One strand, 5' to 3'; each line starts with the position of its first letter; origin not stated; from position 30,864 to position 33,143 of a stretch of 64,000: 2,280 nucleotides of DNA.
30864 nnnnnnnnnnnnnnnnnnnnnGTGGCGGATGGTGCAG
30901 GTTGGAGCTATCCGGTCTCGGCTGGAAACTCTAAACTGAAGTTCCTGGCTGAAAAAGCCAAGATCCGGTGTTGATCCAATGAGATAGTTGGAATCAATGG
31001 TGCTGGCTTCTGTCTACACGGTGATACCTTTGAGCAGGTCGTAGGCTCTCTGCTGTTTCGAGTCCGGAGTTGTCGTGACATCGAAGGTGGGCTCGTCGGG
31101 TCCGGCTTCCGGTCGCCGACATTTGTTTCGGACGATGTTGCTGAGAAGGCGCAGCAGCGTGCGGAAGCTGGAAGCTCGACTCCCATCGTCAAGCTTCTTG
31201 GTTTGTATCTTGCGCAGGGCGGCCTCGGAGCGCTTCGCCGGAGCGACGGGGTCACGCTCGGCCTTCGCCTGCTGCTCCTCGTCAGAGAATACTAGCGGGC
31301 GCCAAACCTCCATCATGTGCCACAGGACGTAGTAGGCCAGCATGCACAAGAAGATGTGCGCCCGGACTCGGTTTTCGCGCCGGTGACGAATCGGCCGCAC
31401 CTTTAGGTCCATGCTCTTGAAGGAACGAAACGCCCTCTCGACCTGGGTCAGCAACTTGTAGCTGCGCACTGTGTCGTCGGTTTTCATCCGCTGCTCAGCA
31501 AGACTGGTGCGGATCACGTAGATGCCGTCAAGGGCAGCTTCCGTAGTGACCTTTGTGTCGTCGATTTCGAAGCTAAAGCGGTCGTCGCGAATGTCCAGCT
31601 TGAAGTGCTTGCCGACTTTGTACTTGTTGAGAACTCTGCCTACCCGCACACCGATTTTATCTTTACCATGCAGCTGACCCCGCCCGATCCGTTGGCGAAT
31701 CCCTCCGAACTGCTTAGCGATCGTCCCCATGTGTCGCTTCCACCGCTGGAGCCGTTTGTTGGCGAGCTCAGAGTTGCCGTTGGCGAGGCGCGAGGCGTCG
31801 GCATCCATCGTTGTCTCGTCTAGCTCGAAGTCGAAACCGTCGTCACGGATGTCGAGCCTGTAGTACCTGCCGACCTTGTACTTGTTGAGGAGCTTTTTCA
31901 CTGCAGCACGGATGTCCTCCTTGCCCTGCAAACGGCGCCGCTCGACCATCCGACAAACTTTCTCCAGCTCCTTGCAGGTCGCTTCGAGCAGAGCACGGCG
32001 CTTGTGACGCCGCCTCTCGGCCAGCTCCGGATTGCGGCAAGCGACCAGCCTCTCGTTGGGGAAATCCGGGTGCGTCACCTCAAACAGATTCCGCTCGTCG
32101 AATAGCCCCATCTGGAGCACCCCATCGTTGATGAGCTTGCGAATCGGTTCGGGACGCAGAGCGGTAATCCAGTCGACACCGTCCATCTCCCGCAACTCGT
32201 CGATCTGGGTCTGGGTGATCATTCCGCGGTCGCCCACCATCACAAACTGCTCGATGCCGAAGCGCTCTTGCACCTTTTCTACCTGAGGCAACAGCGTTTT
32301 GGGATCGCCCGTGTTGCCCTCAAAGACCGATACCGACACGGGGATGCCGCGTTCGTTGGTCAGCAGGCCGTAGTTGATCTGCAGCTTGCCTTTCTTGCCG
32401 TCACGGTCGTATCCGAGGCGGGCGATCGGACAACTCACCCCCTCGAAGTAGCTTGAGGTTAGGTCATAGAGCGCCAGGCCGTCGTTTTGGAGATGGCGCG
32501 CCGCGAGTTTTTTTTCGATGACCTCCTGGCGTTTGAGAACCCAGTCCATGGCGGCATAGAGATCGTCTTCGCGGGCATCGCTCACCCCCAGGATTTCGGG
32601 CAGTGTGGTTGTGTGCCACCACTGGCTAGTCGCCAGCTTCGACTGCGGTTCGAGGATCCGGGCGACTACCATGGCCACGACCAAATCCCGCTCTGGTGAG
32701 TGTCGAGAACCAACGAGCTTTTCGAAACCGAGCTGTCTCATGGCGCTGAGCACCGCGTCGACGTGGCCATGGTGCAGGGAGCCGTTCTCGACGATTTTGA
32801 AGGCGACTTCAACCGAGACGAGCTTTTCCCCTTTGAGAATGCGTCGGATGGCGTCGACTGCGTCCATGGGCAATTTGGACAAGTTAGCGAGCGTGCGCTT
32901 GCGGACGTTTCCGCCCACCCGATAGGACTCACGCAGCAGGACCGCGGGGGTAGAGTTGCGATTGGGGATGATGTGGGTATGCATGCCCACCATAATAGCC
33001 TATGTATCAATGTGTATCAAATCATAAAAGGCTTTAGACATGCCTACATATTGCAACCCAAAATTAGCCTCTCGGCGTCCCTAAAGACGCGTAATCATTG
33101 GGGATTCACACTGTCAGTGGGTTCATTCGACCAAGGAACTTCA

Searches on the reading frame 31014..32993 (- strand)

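Call 11: search_protein_families(library=pfam, proteins=[window:31014-32993:-])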
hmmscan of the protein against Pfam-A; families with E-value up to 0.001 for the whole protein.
window:31014-32993:- (659 aa): 1 family
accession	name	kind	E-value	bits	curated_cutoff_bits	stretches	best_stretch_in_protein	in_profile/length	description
PF01609.27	DDE_Tnp_1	-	4.4e-11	43.3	23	1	197-554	27-198/200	Transposase DDE domain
